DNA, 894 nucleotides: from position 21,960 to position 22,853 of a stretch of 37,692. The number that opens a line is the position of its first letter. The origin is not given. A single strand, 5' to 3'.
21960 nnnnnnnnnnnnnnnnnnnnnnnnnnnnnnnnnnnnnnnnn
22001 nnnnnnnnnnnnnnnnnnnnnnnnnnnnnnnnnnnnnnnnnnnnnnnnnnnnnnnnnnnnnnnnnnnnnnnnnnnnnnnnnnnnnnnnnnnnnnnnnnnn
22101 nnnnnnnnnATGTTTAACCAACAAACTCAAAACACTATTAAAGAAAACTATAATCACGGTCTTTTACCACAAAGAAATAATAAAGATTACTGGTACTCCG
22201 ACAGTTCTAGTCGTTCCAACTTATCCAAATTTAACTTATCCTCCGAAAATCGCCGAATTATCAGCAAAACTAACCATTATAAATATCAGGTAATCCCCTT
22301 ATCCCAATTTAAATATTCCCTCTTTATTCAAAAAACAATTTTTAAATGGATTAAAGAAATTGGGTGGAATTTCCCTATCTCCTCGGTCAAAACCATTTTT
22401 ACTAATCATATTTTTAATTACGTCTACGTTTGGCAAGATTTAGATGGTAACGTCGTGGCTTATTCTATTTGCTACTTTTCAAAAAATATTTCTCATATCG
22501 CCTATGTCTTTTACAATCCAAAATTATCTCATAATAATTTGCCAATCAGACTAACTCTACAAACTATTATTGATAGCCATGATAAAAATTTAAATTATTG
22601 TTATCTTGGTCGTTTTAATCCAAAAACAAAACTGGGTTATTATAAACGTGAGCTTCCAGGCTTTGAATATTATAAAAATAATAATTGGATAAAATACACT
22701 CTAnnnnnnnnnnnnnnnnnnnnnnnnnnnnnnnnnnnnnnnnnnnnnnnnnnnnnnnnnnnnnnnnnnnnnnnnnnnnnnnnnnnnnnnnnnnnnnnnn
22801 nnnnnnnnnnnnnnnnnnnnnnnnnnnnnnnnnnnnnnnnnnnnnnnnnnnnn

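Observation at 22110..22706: Aminoacyl-tRNA-protein-transferase-like (ATE/Bpt family) gene translationally coupled between two Mur ligases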

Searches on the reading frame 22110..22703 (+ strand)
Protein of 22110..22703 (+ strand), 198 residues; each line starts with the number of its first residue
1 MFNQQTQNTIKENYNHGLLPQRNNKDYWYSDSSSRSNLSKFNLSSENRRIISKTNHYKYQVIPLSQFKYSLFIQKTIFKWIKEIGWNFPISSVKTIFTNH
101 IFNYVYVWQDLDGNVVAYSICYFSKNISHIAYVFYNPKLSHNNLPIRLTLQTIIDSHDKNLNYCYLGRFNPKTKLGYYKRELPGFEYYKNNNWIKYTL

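Call 4: search_protein_families(library=pfam, proteins=[window:22110-22703:+], max_evalue=1)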
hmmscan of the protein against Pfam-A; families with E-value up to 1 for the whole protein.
window:22110-22703:+ (198 aa): 1 family
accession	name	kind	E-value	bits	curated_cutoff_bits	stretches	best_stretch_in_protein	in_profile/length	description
PF04377.21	ATE_C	-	3.7e-05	24.8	25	1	77-182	34-115/122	Arginine-tRNA-protein transferase, C terminus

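Call 5: search_protein_families(library=ncbifam, proteins=[window:22110-22703:+], max_evalue=1)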
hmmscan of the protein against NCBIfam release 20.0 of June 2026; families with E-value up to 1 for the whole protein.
window:22110-22703:+ (198 aa): 6 families
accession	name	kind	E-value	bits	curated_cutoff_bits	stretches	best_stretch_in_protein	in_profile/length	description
NF002343.0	PRK01305.1-4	equivalog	4e-07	29.5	267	1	109-196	157-244/256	arginyltransferase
NF002346.0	PRK01305.2-3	equivalog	1.5e-06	27.8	170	1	33-193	80-242/247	arginyltransferase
NF002342.0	PRK01305.1-3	equivalog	9.3e-06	25.4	205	1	107-196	149-238/239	arginyltransferase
NF002341.0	PRK01305.1-1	equivalog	2.4e-05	24.2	252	1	34-195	76-239/247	arginyltransferase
NF002344.0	PRK01305.2-1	equivalog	0.0013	18.4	252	1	33-191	64-227/241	arginyltransferase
NF002347.0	PRK01305.2-4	equivalog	0.22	11.3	358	1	35-194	71-231/236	arginyltransferase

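Call 7: find_homologous_proteins(query=window:22110-22703:+, max_evalue=0.001)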
Query window:22110-22703:+ (198 aa): 508 proteins with E <= 0.001 among 535 candidates; the best 120 are listed.
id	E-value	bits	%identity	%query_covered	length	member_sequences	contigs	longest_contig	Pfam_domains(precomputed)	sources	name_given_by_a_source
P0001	2.0e-129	447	100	100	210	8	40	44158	-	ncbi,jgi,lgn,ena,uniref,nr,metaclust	ncbi:hypothetical protein CO009_02560 [Candidatus Shapirobacteria bacterium CG_4_8_14_3_um_filter_35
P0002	6.1e-109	381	84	100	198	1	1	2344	PF04377.22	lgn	-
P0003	2.3e-107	375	83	100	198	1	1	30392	-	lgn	-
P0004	5.9e-107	374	82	100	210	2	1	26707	-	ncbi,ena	-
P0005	7.1e-105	367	81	100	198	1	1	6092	PF04377.22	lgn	-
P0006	2.9e-104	365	81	100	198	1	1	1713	-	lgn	-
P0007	1.6e-103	363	79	100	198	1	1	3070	-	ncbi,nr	ncbi:MAG: hypothetical protein Q7R95_03835 [bacterium]|nr:hypothetical protein [bacterium]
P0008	2.3e-103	362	80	100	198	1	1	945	-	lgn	-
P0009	1.5e-101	356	78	100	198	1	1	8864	-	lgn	-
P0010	2.6e-101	356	79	100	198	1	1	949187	-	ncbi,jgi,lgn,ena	ncbi:MAG: hypothetical protein WC069_01980 [Candidatus Shapirobacteria bacterium]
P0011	7.0e-101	354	81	100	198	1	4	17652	-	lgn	-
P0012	1.1e-100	354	79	99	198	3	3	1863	-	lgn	-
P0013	1.2e-100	353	78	99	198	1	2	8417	-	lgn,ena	-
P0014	1.5e-100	353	79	100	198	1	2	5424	-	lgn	-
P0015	2.1e-100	353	79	100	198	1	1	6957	PF04377.22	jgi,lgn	-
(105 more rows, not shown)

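Call 12: search_solved_structures(query=A1, max_evalue=10, show_alignments=3)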
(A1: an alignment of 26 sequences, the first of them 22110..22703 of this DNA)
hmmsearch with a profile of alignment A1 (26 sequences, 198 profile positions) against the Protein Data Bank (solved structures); distinct sequences matched with E-value up to 10: 0.

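Call 13: find_related_loci(query=A1, collection=genome_contigs, flank=6000)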
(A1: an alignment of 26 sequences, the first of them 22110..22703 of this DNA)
Query A1 (198 aa) in genome_contigs; peptide patterns used: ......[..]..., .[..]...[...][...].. (x = any residue, [..] = any of these).
224 stretches matched a pattern; 190 encode a relative of the query (tblastn E <= 1e-3); the best 80 are kept; 80 distinct loci.
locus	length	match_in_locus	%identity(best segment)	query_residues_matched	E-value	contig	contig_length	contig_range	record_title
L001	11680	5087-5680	82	1-198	2e-110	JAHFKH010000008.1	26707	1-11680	MAG: Candidatus Shapirobacteria bacterium isolate nzgw405 NODE_2421_length_26708_cov_3.582578, whole genome shotgun sequ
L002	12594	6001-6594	79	1-198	5e-105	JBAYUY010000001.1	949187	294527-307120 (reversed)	MAG: Candidatus Shapirobacteria bacterium isolate SO_2016_LW3_47 scaffold00001_LW162_2016, whole genome shotgun sequence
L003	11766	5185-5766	66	2-196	4e-86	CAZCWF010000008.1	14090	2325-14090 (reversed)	MAG TPA_asm: uncultured Gammaproteobacteria bacterium isolate SRP294416_co3_810 genome assembly, contig: NODE_7831_lengt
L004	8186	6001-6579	66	2-196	2e-85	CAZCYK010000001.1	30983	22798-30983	MAG TPA_asm: uncultured Gammaproteobacteria bacterium isolate SRP263991_co6_449 genome assembly, contig: NODE_1128_lengt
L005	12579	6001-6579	66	2-196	5e-85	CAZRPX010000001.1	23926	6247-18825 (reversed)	MAG TPA_asm: uncultured Gammaproteobacteria bacterium isolate SRP263991_co4_303 genome assembly, contig: NODE_2706_lengt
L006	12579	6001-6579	65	2-196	6e-85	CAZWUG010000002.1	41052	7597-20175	MAG TPA_asm: uncultured Gammaproteobacteria bacterium isolate SRP192927_co2_814 genome assembly, contig: NODE_1083_lengt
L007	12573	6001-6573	66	2-194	6e-85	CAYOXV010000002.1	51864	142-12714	MAG TPA_asm: uncultured Gammaproteobacteria bacterium isolate binchicken_co173_477 genome assembly, contig: NODE_2206_le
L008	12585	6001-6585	66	2-196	2e-84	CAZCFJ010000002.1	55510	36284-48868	MAG TPA_asm: uncultured Gammaproteobacteria bacterium isolate SRP089250_co1_26 genome assembly, contig: NODE_728_length_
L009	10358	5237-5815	64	2-196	2e-84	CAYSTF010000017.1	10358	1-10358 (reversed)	MAG TPA_asm: uncultured Gammaproteobacteria bacterium isolate SRP263991_co3_231 genome assembly, contig: NODE_8790_lengt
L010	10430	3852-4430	65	2-196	2e-84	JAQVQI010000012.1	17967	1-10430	MAG: Candidatus Shapirobacteria bacterium isolate STF1_223 NODE_8018_length_17967_cov_5.508184_Sandtown_F1, whole genome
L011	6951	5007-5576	63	2-193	2e-82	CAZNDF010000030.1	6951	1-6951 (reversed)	MAG TPA_asm: uncultured Gammaproteobacteria bacterium isolate SRP192927_co2_67 genome assembly, contig: NODE_23862_lengt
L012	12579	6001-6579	63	2-196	3e-82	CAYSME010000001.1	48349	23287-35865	MAG TPA_asm: uncultured Gammaproteobacteria bacterium isolate SRP192927_co6_55 genome assembly, contig: NODE_1038_length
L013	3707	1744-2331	64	2-197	1e-82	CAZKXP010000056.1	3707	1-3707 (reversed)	MAG TPA_asm: uncultured Candidatus Saccharibacteria bacterium isolate binchicken_co117_335 genome assembly, contig: NODE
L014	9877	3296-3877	65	1-193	5e-82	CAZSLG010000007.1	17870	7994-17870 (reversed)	MAG TPA_asm: uncultured Gammaproteobacteria bacterium isolate SRP062349_co5_136 genome assembly, contig: NODE_1009_lengt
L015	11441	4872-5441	63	2-193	1e-81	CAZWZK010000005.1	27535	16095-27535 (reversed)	MAG TPA_asm: uncultured Gammaproteobacteria bacterium isolate SRP294416_co1_742 genome assembly, contig: NODE_3135_lengt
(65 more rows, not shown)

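Call 20: predict_structure(alignment_id=A1)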
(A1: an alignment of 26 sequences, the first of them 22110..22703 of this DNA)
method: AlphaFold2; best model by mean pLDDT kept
length: 198 residues; sequences in the alignment: 26
mean_pLDDT: 89.5   pTM: 0.87
mean pLDDT of the five models: 89.5, 88.1, 87.6, 87.6, 83.7
residues with pLDDT >= 90: 136; 70-90: 49; 50-70: 12; < 50: 1
segments of 3 or more residues with pLDDT < 50: none
pLDDT, mean of each block of 10 residues (from residue 1): 72 92 86 91 93 94 95 94 86 88 97 96 96 90 87 97 91 66 90 85
secondary structure, 60 per line:
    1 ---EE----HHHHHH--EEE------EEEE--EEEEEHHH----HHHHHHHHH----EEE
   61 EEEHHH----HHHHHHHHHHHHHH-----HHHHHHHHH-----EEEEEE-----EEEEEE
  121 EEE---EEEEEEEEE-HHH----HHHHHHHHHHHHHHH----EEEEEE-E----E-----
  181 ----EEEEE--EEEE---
elements in order: H10-15 E18-20 E27-30 E33-37 H45-53 E58-63 H71-84 H90-98 E104-109 E115-123 E127-135 H144-158 E163-168 E185-189 E192-195

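Call 22: search_protein_representatives(alignment_id=A1)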
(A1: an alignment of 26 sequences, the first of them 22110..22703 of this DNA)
Query: 26 sequences, 198 profile positions. Proteins with E-value up to 0.001 (for the whole library): 211; up to 1e-10: 91; up to 1e-30: 15. The best 150 are listed.
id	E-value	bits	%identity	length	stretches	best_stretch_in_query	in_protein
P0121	5.5e-78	277.6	-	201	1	4-197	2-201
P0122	7.6e-69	247.8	-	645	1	1-195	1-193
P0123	2.6e-64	233.0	-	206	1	8-198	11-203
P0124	6.8e-49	182.6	-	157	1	1-109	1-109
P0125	3.9e-48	180.2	-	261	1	8-194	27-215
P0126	6.7e-43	163.1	-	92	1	112-197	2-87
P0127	9.4e-40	152.8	-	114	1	4-120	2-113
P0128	1.8e-38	148.6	-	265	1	10-194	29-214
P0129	5.4e-38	147.1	-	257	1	11-194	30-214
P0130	2.2e-37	145.0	-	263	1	10-195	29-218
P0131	1.2e-36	142.7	-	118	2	1-83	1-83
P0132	5.2e-35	137.3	-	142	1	3-111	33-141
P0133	2.8e-33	131.7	-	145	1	4-104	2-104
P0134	1.1e-32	129.8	-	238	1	8-195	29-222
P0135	1.9e-32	129.0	-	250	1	10-195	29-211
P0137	3.1e-28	115.2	-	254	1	9-193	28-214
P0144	5.1e-21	91.6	-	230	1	10-194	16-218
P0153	1.8e-18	83.3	-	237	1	4-192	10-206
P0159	1.4e-17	80.4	-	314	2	113-192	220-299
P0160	1.4e-17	80.4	-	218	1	9-194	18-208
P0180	1.5e-14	70.5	-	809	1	11-195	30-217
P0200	2.8e-12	63.1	-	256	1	12-194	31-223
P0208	3.9e-11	59.4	-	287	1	39-194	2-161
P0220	1.7e-09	54.1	-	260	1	7-194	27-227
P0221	2.3e-09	53.6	-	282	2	119-189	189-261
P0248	2.1e-07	47.2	-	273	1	26-194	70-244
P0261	1.3e-06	44.7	-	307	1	11-195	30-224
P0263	1.5e-06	44.4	-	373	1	8-194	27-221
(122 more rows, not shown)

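Call 23: fold_search(model_id=the predicted structure, library=pdb)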
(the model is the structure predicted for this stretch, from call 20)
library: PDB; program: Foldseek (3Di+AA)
matches with E <= 10: 799; with E <= 0.001: 76
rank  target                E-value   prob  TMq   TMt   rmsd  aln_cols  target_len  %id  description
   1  8tzv_A                4.5e-09  1.00  0.70  0.43   4.2       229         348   16  Apo form of human ATE1 (released 2024-08-14)
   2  8e3s                  1.9e-08  1.00  0.67  0.29   5.3       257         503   14  CryoEM structure of yeast Arginyltransferase 1 (ATE1) (released 2023-04-26)
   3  7tif_H                5.0e-08  1.00  0.63  0.30   5.3       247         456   14  2.85 Angstroem crystal structure of Arginyltransferase 1 (ATE1) from Saccharomyces cerevisiae (released 2022-09-14)
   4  7tif_E                7.6e-08  1.00  0.63  0.29   5.2       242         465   14  2.85 Angstroem crystal structure of Arginyltransferase 1 (ATE1) from Saccharomyces cerevisiae (released 2022-09-14)
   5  7tif_F                2.0e-07  1.00  0.62  0.29   5.3       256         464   14  2.85 Angstroem crystal structure of Arginyltransferase 1 (ATE1) from Saccharomyces cerevisiae (released 2022-09-14)
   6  8j6v_J                2.3e-07  1.00  0.63  0.29   5.3       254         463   12  Structure of yeast Arginyl-tRNA-protein transferase 1 (released 2023-06-07)
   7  8j6v_G                2.3e-07  1.00  0.62  0.29   5.3       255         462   13  Structure of yeast Arginyl-tRNA-protein transferase 1 (released 2023-06-07)
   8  7tif_D                2.7e-07  1.00  0.64  0.30   5.2       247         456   13  2.85 Angstroem crystal structure of Arginyltransferase 1 (ATE1) from Saccharomyces cerevisiae (released 2022-09-14)
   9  7tif_L                2.7e-07  1.00  0.64  0.31   5.1       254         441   13  2.85 Angstroem crystal structure of Arginyltransferase 1 (ATE1) from Saccharomyces cerevisiae (released 2022-09-14)
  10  8j6v_I                3.1e-07  1.00  0.60  0.28   5.5       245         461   13  Structure of yeast Arginyl-tRNA-protein transferase 1 (released 2023-06-07)
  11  8j6v_B                3.9e-07  1.00  0.61  0.28   5.5       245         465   12  Structure of yeast Arginyl-tRNA-protein transferase 1 (released 2023-06-07)
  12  7wfx_A                4.1e-07  1.00  0.73  0.31   4.8       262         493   11  EVAA-KlAte1 (released 2022-09-14)
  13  8j6v_D                4.4e-07  1.00  0.63  0.29   5.2       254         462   12  Structure of yeast Arginyl-tRNA-protein transferase 1 (released 2023-06-07)
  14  7tif_A                4.4e-07  1.00  0.63  0.29   5.3       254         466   13  2.85 Angstroem crystal structure of Arginyltransferase 1 (ATE1) from Saccharomyces cerevisiae (released 2022-09-14)
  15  9j8q_A                5.9e-07  1.00  0.48  0.14   6.0       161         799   15  MprF from Pseudomonas aeruginosa in GDN micelle, C2 symmetry (released 2025-09-03)
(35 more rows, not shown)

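Call 26: search_protein_families(library=pfam, alignment_id=A2, max_evalue=0.01)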
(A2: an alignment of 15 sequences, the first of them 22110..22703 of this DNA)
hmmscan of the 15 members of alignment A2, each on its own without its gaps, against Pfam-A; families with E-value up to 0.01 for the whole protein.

A. member 1, window:22110-22703:+ (198 aa): 1 family
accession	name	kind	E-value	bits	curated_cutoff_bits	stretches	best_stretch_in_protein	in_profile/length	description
PF04377.21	ATE_C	-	3.7e-05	24.8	25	1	77-182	34-115/122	Arginine-tRNA-protein transferase, C terminus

B. families by the number of members that match (of 15 scanned): 5 families
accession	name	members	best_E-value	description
PF04377.21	ATE_C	12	1.1e-07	Arginine-tRNA-protein transferase, C terminus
PF13480.13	Acetyltransf_6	3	4.1e-11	Acetyltransferase (GNAT) domain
PF00583.31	Acetyltransf_1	1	1.4e-07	Acetyltransferase (GNAT) family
PF13673.13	Acetyltransf_10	1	0.0033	Acetyltransferase (GNAT) domain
PF13508.13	Acetyltransf_7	1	0.0037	Acetyltransferase (GNAT) domain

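Call 27: search_solved_structures(query=A2, max_evalue=10, show_alignments=2)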
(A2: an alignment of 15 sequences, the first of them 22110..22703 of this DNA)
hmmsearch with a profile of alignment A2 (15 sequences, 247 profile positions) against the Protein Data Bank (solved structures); distinct sequences matched with E-value up to 10: 6.
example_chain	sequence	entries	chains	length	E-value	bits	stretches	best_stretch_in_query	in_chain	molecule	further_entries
3d8p_A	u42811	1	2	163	0.02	18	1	135-196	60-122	acetyltransferase of GNAT family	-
9jcx_B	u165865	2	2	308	0.19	14.8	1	36-108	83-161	Spike protein S1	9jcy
8vgt_A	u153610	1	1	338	0.23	14.5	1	37-108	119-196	Spike protein S1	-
9izn_A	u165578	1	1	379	0.23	14.5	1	37-108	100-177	Spike protein S1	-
5gnb_A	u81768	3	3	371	0.23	14.5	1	37-108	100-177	Spike glycoprotein | Spike protein S1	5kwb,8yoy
9opq_A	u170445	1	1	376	0.27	14.3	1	37-108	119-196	NL63-S2prime/HKU1-RBD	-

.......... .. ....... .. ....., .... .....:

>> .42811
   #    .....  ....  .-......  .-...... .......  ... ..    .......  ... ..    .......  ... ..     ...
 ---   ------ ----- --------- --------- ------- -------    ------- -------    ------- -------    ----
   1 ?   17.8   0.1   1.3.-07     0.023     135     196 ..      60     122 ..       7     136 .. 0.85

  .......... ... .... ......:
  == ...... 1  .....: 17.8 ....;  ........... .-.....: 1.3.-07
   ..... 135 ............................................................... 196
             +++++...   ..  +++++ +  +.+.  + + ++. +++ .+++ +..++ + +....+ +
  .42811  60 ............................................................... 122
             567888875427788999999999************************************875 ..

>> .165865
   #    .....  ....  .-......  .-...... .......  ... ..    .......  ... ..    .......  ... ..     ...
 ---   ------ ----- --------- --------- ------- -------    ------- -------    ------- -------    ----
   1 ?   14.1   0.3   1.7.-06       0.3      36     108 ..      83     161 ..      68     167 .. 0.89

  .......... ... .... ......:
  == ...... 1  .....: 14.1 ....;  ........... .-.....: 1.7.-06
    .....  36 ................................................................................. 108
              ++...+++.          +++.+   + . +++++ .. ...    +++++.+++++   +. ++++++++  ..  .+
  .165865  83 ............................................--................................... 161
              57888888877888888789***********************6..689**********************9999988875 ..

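Call 28: list_cluster_members(proteins=[P0122, P0125, P0128, P0134, P0144, P0160, P0180, P0200, P0220, P0248])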
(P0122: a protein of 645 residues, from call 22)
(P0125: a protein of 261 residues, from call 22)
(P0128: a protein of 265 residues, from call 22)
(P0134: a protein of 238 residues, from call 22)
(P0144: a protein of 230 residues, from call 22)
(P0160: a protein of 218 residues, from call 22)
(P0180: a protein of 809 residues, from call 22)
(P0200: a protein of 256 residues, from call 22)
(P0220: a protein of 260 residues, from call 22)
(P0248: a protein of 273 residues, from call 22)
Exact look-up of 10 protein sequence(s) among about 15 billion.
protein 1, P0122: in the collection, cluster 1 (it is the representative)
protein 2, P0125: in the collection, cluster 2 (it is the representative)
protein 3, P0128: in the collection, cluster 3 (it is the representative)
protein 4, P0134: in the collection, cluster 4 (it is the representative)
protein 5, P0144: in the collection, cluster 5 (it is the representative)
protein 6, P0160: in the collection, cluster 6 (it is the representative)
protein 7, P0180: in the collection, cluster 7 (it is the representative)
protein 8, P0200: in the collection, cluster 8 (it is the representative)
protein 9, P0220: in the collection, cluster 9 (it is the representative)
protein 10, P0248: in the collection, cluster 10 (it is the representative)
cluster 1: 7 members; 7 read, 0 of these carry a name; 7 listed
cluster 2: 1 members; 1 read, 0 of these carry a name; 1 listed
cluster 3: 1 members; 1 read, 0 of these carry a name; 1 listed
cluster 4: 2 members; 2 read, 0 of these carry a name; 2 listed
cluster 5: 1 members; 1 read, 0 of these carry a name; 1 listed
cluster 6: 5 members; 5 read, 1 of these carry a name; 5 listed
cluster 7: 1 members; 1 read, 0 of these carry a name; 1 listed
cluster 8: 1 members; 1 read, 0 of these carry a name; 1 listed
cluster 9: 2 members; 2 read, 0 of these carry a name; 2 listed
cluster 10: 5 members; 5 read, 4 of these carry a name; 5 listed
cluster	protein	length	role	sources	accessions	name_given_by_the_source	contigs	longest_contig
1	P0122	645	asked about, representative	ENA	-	-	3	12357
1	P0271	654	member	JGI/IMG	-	-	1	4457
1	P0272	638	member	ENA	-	-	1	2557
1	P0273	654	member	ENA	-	-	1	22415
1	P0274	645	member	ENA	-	-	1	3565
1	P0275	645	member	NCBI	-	-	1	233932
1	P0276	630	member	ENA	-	-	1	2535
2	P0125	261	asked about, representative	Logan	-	-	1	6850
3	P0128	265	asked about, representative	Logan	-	-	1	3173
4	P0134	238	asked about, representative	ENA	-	-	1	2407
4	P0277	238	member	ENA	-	-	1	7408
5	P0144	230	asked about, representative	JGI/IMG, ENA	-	-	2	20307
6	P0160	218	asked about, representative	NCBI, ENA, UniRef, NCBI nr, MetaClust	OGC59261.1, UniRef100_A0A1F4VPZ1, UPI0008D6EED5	hypothetical protein A3A70_00740 [candidate division WWE3 bacterium ... | N-end rule aminoacyl transferase C-terminal domain-containing protein n=1 Tax=candidate ... | MAG: hypothetical protein A3A70_00740 [candidate division WWE3 bacterium ...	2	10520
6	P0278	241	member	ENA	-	-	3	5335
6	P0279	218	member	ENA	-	-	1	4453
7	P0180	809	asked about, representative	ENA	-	-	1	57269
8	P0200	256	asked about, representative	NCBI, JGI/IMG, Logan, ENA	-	-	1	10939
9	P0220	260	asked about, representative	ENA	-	-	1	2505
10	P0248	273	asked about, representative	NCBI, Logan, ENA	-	-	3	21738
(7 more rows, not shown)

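Call 29: find_encoding_contigs(protein=P0122, flank=6000, max_places=3)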
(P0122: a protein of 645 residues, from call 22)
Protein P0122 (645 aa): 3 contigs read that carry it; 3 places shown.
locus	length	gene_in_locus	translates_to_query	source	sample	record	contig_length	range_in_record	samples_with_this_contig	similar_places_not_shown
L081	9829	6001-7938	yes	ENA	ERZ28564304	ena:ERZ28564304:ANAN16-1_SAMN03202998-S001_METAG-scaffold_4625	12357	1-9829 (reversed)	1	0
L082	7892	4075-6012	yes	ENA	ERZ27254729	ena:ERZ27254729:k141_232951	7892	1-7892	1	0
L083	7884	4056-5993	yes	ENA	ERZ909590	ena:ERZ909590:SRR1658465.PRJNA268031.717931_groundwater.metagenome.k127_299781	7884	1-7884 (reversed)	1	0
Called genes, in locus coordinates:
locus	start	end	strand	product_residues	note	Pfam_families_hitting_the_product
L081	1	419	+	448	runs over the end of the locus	PF00587:tRNA-synt_2b, PF03129:HGTP_anticodon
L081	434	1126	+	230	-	-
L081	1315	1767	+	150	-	PF02381:MraZ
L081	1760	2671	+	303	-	PF01795:Methyltransf_5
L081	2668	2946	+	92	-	-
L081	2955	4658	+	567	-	PF03717:PBP_dimer, PF00905:Transpeptidase, PF13354:Beta-lactamase2 (faint)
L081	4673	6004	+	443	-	PF08245:Mur_ligase_M, PF02875:Mur_ligase_C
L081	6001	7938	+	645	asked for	PF01225:Mur_ligase (weak), PF08245:Mur_ligase_M (weak), PF02875:Mur_ligase_C (weak)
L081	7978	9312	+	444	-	PF00275:EPSP_synthase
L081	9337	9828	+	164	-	?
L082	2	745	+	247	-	?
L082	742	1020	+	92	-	-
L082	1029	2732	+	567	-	PF03717:PBP_dimer, PF00905:Transpeptidase, PF13354:Beta-lactamase2 (faint)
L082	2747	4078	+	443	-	PF08245:Mur_ligase_M, PF02875:Mur_ligase_C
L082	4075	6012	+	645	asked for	PF01225:Mur_ligase (weak), PF08245:Mur_ligase_M (weak), PF02875:Mur_ligase_C (weak)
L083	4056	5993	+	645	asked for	PF01225:Mur_ligase (weak), PF08245:Mur_ligase_M (weak), PF02875:Mur_ligase_C (weak)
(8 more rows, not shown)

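Call 30: find_encoding_contigs(protein=P0160, flank=6000, max_places=3)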
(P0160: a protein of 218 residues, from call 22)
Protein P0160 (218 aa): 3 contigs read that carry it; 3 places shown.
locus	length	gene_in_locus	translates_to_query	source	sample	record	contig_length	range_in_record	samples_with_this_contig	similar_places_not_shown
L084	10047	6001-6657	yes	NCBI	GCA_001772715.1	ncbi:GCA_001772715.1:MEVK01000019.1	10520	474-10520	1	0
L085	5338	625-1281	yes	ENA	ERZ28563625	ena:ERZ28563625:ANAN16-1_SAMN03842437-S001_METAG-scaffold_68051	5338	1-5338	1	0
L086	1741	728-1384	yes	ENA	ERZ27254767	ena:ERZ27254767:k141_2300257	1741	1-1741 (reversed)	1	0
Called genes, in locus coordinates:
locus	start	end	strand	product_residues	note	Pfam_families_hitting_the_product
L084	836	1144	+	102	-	-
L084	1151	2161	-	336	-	PF00579:tRNA-synt_1b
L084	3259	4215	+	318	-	PF00005:ABC_tran, PF13175:AAA_15 (faint), PF13304:AAA_21 (weak)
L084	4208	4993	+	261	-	PF01061:ABC2_membrane, PF12679:ABC2_membrane_2 (faint), PF12698:ABC2_membrane_3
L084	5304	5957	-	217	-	PF00226:DnaJ (weak)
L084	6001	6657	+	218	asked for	-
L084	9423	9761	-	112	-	-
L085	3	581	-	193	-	?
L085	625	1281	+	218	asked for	-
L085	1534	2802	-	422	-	PF00675:Peptidase_M16, PF05193:Peptidase_M16_C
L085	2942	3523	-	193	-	PF06941:NT5C (weak)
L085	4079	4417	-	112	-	-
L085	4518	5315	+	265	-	PF01368:DHH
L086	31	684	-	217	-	PF00226:DnaJ (weak)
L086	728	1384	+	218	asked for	-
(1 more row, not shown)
